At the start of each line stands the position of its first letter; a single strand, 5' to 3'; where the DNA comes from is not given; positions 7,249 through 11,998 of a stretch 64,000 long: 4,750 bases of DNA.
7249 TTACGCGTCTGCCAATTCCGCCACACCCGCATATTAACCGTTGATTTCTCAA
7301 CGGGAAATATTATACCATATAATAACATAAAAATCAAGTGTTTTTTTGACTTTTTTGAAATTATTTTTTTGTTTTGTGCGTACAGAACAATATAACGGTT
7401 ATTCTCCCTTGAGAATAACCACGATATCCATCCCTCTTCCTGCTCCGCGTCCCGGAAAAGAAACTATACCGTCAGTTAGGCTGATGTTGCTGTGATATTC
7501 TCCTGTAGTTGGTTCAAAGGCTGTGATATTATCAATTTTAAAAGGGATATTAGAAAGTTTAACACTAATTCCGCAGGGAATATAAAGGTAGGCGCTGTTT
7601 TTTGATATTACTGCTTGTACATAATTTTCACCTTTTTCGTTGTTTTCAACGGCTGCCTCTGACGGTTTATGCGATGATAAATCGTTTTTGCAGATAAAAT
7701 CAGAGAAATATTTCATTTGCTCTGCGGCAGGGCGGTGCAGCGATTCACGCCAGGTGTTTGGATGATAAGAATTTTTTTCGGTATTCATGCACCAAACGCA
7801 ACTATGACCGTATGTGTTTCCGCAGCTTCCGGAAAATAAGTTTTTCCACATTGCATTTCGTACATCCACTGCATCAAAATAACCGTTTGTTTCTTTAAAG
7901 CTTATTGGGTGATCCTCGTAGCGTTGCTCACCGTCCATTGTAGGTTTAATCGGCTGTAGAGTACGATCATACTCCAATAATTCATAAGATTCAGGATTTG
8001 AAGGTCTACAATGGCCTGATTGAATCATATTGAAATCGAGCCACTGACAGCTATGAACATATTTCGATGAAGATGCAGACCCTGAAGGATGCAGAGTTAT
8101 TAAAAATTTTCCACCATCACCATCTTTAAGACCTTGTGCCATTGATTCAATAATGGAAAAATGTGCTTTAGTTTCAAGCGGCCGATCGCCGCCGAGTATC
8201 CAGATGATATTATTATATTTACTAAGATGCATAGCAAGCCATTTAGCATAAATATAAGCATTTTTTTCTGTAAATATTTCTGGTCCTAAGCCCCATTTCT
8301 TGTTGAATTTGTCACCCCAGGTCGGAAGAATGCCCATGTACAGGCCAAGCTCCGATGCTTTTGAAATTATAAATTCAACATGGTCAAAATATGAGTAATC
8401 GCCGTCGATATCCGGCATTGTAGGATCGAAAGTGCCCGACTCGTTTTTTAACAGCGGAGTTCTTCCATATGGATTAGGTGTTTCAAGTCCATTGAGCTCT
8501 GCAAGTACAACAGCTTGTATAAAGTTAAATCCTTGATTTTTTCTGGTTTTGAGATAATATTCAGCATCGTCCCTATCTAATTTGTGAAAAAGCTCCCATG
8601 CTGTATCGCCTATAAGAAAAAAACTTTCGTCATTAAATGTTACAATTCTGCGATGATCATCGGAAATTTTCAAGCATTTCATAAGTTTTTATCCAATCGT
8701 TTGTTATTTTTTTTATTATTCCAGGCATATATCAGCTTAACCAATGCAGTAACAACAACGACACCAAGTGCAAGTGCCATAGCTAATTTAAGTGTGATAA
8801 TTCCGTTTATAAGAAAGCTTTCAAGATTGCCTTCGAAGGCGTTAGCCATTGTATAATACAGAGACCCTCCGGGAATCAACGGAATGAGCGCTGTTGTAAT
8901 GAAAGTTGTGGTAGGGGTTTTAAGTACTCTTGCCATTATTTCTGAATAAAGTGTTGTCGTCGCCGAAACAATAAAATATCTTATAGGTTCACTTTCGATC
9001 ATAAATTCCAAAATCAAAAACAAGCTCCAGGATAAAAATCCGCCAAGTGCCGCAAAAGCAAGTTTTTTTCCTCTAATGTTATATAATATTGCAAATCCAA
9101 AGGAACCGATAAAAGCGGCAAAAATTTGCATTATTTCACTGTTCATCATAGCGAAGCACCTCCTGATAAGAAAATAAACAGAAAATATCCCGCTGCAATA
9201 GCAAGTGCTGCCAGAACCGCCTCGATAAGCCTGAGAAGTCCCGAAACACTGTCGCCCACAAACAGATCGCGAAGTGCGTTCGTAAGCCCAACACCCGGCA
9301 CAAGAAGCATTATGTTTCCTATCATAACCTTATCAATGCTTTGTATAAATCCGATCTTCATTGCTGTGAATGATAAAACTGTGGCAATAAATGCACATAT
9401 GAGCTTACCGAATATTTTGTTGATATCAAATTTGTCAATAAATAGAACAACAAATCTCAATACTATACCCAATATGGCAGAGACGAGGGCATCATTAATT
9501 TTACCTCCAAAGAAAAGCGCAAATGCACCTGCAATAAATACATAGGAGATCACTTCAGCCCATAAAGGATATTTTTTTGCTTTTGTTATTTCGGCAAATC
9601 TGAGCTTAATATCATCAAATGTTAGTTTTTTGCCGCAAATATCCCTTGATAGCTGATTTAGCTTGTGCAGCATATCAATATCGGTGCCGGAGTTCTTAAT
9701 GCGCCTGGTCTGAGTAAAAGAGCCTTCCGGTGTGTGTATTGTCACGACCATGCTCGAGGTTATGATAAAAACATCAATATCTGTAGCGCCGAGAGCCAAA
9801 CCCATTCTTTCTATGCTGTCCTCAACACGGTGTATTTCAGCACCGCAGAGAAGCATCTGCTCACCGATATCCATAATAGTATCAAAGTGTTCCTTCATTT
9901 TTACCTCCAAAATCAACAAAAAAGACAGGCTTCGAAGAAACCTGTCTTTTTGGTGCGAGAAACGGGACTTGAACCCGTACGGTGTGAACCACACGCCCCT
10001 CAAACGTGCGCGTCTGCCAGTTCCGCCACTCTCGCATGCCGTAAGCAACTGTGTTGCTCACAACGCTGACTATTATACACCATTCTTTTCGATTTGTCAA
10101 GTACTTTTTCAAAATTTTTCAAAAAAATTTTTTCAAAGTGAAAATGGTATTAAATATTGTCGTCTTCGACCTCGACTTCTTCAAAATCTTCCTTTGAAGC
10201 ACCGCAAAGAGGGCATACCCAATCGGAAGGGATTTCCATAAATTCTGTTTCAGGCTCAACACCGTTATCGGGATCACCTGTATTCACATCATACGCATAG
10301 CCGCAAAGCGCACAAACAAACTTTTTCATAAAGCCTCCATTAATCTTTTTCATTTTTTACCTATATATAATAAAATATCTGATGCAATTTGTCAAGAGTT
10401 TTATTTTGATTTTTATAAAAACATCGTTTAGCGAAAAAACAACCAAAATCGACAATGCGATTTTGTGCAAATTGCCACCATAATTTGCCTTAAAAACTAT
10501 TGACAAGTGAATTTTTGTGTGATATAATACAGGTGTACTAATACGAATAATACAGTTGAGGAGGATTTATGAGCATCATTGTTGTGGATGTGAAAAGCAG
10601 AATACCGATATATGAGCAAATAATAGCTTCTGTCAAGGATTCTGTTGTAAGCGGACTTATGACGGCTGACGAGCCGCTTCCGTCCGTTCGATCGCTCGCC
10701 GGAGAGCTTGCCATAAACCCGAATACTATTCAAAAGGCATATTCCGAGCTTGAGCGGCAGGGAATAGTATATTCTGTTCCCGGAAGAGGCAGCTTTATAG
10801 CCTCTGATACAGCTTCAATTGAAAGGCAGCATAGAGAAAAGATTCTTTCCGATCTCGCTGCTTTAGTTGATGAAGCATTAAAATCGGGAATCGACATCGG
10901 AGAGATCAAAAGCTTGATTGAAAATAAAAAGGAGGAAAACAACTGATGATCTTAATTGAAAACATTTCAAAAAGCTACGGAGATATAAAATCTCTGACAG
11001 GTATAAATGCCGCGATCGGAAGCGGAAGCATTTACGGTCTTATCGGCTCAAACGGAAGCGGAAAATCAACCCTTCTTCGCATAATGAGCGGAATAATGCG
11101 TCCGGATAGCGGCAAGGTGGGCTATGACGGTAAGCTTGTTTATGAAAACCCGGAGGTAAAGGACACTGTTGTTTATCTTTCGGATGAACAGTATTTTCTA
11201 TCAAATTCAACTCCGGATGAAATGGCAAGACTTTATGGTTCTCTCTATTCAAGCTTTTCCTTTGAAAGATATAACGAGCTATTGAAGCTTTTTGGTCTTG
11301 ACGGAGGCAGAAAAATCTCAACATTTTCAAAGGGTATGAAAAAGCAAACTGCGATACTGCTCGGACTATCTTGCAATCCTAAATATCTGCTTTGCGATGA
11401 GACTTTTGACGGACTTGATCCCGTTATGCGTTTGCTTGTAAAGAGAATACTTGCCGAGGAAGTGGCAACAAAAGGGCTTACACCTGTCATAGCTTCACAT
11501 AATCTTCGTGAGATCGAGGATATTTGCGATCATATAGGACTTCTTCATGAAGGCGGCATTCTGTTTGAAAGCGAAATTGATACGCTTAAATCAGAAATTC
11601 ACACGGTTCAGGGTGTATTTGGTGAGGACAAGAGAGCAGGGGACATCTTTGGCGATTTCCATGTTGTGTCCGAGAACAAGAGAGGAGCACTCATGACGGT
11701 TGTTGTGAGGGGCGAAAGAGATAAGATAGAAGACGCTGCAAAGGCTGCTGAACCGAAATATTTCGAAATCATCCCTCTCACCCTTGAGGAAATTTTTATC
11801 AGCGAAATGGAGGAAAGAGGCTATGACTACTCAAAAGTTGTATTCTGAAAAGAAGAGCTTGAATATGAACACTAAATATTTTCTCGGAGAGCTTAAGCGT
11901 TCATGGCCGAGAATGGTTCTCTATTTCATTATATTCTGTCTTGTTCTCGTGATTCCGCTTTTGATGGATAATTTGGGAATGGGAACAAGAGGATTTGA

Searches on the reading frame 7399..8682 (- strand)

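Call 67: search_protein_families(library=pfam, proteins=[window:7399-8682:-], max_evalue=0.00001)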
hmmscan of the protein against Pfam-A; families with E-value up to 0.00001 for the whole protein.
window:7399-8682:- (427 aa): 1 family
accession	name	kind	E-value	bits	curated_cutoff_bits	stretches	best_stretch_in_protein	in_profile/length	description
PF13204.13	Apiosidase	-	4e-100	335.9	26.5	1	8-334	2-317/320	Apiosidase-like, catalytic domain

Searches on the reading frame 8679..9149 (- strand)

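Call 67: search_protein_families(library=pfam, proteins=[window:8679-9149:-], max_evalue=0.00001)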
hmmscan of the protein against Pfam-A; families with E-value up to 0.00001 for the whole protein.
window:8679-9149:- (156 aa): 2 families
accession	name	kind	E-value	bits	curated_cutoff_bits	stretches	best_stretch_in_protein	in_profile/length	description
PF12821.13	ThrE_2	-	1.5e-30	106.5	27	1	8-135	1-128/129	Threonine/Serine exporter, ThrE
PF06738.18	ThrE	-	6.1e-09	36.1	26.3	1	5-136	108-240/241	Putative threonine/serine exporter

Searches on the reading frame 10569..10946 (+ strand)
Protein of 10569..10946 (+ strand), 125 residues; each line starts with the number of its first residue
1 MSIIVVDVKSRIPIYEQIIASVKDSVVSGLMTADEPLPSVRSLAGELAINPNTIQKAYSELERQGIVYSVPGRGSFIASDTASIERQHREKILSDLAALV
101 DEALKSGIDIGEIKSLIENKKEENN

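Call 67: search_protein_families(library=pfam, proteins=[window:10569-10946:+], max_evalue=0.00001)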
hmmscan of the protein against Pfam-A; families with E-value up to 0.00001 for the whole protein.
window:10569-10946:+ (125 aa): 2 families
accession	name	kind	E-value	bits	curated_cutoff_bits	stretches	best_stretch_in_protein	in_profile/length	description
PF00392.27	GntR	-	3.4e-15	55.9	27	1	15-77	2-64/64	Bacterial regulatory proteins, gntR family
PF02082.26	Rrf2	-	9.4e-06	26.2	30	0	35-84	21-72/132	Iron-dependent Transcriptional regulator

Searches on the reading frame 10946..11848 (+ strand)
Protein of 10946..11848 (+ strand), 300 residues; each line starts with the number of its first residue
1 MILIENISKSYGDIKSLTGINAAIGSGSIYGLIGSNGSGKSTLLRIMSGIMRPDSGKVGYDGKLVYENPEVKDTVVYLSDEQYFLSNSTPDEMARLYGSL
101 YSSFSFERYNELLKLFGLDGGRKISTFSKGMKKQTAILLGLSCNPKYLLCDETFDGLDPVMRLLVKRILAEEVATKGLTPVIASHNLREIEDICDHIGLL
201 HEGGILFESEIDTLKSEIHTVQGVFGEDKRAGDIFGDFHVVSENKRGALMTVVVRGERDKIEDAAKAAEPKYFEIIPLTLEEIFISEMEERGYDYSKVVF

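Call 67: search_protein_families(library=pfam, proteins=[window:10946-11848:+], max_evalue=0.00001)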
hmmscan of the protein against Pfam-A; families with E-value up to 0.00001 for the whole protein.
window:10946-11848:+ (300 aa): 2 families
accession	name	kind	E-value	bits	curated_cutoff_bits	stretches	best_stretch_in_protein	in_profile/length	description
PF00005.33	ABC_tran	-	7.6e-22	78.8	25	1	17-154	1-136/137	ABC transporter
PF13304.12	AAA_21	-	1.7e-08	35.3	27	0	29-50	1-22/304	AAA domain, putative AbiEii toxin, Type IV TA system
